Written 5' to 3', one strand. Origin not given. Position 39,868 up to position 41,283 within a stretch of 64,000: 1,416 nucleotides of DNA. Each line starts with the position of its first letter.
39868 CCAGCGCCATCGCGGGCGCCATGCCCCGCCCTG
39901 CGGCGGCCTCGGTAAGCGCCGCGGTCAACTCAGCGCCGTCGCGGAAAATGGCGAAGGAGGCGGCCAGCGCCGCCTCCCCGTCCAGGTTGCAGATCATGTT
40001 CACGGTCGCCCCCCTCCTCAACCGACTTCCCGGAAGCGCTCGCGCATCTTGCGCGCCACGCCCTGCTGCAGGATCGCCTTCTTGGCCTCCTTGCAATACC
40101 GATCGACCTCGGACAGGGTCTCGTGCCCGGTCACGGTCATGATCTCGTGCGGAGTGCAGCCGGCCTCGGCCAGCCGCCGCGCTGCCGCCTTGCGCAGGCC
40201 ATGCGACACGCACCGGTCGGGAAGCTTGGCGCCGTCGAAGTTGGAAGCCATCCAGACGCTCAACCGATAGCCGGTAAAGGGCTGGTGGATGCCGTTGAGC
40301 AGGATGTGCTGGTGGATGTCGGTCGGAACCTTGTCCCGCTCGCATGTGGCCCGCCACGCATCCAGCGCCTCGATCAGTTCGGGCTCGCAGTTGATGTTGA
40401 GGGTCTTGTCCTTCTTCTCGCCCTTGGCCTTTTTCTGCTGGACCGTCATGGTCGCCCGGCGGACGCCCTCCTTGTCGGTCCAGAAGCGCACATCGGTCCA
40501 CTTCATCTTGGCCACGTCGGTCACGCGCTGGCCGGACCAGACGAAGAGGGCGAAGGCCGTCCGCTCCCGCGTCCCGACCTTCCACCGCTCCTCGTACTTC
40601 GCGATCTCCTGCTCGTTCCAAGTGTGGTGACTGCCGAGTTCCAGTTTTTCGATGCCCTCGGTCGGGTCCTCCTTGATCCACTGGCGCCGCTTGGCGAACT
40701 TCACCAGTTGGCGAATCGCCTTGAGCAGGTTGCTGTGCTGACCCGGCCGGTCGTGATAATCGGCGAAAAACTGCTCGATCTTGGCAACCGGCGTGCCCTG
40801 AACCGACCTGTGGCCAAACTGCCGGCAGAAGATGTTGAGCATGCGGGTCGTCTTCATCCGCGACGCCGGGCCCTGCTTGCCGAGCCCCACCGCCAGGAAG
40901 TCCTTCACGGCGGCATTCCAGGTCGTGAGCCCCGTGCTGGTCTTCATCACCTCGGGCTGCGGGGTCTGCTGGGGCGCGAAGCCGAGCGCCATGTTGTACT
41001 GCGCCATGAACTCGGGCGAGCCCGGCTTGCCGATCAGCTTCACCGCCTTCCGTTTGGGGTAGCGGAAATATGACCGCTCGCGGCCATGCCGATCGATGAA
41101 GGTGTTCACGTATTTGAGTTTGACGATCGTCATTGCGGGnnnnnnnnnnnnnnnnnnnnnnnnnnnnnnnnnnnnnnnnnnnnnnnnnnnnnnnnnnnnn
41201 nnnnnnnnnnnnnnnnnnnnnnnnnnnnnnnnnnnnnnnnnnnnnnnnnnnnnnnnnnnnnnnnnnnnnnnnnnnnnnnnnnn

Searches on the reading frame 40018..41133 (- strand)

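Call 27: search_protein_families(library=pfam, proteins=[window:40018-41133:-], max_evalue=0.01)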
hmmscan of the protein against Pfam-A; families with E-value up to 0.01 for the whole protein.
window:40018-41133:- (371 aa): 1 family
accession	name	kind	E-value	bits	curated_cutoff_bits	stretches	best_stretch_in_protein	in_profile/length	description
PF00589.27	Phage_integrase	-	4.2e-14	53.1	27.1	1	179-351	13-170/172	Phage integrase family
